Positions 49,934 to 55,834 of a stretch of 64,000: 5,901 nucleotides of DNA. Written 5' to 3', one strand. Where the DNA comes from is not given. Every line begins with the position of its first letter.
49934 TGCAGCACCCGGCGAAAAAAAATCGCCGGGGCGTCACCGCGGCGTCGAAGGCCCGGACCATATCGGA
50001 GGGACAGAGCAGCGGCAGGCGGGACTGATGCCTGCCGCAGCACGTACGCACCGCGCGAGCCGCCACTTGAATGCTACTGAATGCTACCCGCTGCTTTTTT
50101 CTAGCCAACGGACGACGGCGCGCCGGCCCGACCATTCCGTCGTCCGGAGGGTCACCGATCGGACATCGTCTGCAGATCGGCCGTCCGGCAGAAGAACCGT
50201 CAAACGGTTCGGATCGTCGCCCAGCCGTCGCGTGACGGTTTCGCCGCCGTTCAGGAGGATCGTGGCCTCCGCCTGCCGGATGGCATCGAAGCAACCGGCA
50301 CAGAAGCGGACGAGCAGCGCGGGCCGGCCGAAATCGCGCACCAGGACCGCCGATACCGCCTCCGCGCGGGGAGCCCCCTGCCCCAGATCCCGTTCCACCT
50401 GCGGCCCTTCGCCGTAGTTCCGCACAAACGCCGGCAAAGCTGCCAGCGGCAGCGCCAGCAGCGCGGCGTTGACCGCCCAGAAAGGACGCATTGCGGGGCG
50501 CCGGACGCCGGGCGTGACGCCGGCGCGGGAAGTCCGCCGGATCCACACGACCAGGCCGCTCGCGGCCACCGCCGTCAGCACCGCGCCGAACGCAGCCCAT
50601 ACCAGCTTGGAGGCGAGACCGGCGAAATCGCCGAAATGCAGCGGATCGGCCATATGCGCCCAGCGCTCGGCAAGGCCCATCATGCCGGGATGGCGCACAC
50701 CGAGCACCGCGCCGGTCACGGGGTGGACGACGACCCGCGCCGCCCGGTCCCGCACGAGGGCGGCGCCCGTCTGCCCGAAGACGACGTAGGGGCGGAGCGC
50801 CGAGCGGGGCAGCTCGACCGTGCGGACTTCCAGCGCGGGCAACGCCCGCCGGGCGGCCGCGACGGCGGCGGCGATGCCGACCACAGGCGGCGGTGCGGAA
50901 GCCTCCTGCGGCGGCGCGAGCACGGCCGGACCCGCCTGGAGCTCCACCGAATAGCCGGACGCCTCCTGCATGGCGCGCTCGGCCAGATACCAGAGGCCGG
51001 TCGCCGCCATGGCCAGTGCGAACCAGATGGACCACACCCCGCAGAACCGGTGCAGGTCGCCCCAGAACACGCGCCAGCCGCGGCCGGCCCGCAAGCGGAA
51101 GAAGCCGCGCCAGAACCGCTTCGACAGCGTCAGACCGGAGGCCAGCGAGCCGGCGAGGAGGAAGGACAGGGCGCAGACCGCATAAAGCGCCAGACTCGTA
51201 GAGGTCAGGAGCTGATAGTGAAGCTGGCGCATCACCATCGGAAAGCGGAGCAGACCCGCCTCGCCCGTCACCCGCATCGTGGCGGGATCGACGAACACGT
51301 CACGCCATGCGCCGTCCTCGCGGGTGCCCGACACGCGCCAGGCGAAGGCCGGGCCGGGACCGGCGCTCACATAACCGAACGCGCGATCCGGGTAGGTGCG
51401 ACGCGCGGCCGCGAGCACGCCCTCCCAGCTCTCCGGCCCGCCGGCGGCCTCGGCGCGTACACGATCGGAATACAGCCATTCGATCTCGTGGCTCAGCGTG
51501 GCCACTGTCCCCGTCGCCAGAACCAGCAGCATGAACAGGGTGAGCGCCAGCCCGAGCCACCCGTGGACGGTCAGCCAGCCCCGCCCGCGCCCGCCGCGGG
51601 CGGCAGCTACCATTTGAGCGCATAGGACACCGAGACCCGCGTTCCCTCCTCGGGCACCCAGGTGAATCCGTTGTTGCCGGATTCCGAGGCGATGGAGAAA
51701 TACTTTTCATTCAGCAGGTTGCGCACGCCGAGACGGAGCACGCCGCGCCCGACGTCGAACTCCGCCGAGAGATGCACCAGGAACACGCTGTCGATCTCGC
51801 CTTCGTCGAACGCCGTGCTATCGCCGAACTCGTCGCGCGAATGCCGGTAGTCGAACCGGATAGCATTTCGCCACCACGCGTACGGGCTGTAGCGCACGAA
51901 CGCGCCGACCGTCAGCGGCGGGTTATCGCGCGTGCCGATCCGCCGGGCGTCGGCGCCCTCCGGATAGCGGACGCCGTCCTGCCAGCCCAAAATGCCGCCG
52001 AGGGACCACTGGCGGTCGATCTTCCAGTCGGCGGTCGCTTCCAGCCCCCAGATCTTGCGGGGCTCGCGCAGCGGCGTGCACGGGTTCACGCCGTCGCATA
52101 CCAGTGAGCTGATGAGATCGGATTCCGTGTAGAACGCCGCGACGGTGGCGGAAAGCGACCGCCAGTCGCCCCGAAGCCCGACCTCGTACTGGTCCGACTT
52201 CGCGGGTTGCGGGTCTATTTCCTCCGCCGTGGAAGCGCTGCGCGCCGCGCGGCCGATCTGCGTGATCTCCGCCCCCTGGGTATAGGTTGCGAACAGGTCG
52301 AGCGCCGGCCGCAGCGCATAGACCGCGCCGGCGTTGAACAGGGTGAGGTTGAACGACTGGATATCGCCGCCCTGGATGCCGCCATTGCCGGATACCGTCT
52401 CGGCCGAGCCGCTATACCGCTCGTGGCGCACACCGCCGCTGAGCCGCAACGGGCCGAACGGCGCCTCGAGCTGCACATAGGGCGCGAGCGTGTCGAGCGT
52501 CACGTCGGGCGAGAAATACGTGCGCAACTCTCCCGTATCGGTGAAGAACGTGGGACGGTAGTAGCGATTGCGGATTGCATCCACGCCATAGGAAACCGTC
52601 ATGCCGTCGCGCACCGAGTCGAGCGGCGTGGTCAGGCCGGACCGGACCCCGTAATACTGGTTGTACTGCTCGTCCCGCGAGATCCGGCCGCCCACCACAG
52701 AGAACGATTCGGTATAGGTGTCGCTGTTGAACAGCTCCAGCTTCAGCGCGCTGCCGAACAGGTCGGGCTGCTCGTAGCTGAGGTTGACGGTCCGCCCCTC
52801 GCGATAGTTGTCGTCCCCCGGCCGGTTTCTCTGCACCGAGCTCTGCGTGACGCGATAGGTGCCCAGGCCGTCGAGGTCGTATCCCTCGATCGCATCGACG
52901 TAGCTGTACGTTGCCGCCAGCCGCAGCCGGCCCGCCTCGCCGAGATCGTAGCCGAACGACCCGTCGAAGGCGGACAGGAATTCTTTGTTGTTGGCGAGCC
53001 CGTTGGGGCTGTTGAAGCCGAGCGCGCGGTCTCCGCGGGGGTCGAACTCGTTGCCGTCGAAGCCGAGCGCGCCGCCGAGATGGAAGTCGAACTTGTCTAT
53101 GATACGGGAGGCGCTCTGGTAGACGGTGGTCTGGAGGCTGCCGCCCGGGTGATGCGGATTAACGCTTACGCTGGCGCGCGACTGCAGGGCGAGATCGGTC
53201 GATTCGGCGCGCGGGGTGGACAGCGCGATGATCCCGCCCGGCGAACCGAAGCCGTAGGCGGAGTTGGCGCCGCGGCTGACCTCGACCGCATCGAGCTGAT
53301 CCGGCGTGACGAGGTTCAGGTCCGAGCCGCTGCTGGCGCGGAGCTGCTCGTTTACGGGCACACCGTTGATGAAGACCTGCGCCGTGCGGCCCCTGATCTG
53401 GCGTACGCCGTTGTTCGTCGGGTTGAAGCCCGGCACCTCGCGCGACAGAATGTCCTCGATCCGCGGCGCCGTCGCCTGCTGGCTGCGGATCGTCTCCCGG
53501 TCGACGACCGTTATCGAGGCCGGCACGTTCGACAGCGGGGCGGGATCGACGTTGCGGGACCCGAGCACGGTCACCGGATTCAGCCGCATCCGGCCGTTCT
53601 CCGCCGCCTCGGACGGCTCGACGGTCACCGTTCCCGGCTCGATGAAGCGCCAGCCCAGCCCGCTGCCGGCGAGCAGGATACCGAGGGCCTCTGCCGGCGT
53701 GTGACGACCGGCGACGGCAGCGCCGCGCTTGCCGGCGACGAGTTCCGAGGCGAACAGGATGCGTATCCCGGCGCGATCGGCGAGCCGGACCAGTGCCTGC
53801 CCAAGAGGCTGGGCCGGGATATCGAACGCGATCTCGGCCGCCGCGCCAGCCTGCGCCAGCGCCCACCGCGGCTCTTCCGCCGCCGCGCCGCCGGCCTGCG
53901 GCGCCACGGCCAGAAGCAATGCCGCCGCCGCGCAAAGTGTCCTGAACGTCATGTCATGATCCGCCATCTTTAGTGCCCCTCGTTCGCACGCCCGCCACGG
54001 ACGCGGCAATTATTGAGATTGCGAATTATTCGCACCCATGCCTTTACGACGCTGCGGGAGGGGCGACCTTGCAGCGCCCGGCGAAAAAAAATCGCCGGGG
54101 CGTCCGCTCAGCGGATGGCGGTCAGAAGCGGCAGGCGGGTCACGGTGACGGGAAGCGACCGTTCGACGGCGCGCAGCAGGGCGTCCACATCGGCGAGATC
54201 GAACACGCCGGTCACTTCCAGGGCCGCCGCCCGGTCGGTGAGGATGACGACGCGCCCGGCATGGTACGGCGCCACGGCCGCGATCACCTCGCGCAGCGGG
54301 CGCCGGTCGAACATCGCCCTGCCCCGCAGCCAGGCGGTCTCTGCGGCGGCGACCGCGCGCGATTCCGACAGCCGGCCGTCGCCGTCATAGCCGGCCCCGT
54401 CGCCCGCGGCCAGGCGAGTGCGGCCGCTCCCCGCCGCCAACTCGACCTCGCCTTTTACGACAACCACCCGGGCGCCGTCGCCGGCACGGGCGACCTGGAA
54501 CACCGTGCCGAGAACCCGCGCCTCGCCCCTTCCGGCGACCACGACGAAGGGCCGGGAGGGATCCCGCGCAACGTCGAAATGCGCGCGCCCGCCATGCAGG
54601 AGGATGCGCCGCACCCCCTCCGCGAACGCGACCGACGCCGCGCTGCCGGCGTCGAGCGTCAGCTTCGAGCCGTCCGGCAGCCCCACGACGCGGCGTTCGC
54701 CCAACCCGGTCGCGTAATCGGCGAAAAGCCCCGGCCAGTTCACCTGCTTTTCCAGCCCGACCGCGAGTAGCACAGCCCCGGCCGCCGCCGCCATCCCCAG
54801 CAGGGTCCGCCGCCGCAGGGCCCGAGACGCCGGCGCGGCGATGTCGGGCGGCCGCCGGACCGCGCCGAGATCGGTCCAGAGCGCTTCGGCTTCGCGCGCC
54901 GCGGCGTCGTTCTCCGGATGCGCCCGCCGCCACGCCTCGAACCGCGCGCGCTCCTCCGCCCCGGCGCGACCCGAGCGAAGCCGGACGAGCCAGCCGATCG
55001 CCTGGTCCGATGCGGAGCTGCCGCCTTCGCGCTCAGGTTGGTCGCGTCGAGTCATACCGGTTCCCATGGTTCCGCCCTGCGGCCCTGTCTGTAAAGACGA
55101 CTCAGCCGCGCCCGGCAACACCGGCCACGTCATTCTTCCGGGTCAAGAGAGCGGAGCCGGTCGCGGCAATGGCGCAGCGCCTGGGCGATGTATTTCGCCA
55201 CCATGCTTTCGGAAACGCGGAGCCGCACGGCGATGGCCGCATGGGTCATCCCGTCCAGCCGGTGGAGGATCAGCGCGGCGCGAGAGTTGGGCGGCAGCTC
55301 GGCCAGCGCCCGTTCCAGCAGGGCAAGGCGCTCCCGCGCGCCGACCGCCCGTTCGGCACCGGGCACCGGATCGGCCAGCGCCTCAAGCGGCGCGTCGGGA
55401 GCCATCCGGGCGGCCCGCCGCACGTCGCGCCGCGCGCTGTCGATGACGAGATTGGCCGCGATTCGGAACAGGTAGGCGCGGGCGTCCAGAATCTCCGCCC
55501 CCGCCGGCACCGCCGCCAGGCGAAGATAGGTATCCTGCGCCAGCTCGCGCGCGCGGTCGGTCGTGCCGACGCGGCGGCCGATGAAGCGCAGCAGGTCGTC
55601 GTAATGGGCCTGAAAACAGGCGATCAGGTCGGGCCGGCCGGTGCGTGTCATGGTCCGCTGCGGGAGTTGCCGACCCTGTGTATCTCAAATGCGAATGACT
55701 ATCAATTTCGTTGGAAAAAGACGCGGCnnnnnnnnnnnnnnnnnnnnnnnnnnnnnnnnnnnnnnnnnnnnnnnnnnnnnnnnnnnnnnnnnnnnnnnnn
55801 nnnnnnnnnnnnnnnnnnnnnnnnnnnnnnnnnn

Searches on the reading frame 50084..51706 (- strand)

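Call 37: search_protein_families(library=pfam, proteins=[window:50084-51706:-], max_evalue=0.00001)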
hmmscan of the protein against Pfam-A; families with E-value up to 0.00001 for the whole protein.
window:50084-51706:- (540 aa): 2 families
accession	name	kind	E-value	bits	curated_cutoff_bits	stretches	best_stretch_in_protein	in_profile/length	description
PF03929.21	PepSY_TM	-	2.5e-50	172.4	28.8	1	46-391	2-295/295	PepSY-associated TM region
PF03413.25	PepSY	-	4.6e-06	27.3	24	0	97-143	7-53/60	Peptidase propeptide and YPEB domain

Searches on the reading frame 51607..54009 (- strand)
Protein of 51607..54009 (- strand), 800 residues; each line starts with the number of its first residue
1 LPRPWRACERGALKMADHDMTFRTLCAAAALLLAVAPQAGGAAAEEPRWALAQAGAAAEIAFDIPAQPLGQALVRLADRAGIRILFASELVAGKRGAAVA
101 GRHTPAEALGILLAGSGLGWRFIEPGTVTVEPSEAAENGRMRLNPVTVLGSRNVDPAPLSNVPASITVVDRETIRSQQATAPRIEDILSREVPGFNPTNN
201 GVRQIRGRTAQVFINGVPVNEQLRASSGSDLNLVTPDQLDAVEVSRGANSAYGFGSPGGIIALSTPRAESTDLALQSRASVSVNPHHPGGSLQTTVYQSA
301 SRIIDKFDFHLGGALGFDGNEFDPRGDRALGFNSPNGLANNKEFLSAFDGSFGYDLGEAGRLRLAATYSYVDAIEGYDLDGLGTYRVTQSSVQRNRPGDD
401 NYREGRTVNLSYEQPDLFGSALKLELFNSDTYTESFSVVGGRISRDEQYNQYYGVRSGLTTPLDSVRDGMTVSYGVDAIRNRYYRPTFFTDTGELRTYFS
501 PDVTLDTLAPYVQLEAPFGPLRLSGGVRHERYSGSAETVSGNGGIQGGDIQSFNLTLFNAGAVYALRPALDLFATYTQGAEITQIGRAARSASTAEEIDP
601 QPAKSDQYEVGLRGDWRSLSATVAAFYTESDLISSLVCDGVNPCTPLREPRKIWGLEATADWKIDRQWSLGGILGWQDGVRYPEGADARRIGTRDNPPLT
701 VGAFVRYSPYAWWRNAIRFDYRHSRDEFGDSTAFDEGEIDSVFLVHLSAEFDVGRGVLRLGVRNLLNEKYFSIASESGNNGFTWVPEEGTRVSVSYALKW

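Call 37: search_protein_families(library=pfam, proteins=[window:51607-54009:-], max_evalue=0.00001)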
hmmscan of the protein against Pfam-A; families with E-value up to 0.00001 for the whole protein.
window:51607-54009:- (800 aa): 3 families
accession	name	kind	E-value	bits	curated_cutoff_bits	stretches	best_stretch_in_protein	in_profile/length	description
PF00593.30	TonB_dep_Rec_b-barrel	-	6.4e-35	122.3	27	1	361-765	12-436/436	TonB dependent receptor-like, beta-barrel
PF07715.20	Plug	-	2.9e-14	53.9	23.9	1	159-260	2-107/107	TonB-dependent Receptor Plug Domain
PF07660.19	STN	-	3.9e-09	36.6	28.4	1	84-132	3-51/52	Secretin and TonB N terminus short domain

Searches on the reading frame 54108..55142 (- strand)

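Call 37: search_protein_families(library=pfam, proteins=[window:54108-55142:-], max_evalue=0.00001)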
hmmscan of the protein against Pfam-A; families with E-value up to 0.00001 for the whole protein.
window:54108-55142:- (344 aa): 2 families
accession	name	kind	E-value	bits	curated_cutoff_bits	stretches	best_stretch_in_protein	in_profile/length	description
PF04773.18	FecR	-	2.2e-20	73.3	24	1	142-234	2-97/97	FecR protein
PF16220.10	DUF4880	-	7e-14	51.8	25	1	46-88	1-43/43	Domain of unknown function (DUF4880)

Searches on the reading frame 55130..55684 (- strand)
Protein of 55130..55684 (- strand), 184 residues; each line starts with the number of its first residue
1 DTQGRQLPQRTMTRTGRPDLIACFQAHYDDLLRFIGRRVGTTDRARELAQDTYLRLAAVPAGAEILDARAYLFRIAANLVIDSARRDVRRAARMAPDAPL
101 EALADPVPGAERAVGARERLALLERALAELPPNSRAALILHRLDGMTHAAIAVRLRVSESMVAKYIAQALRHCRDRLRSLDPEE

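Call 37: search_protein_families(library=pfam, proteins=[window:55130-55684:-], max_evalue=0.00001)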
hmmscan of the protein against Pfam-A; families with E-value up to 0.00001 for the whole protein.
window:55130-55684:- (184 aa): 4 families
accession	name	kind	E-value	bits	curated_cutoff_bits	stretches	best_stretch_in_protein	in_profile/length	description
PF08281.18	Sigma70_r4_2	-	2.8e-16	59.3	25.7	1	122-173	3-54/54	Sigma-70, region 4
PF04545.22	Sigma70_r4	-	9.3e-09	35.1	24.1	1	126-174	1-49/50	Sigma-70, region 4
PF04542.20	Sigma70_r2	-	6.5e-08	32.7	24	1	24-89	2-70/71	Sigma-70 region 2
PF07638.17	Sigma70_ECF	-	3.6e-07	30.7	21.1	1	24-177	23-183/185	ECF sigma factor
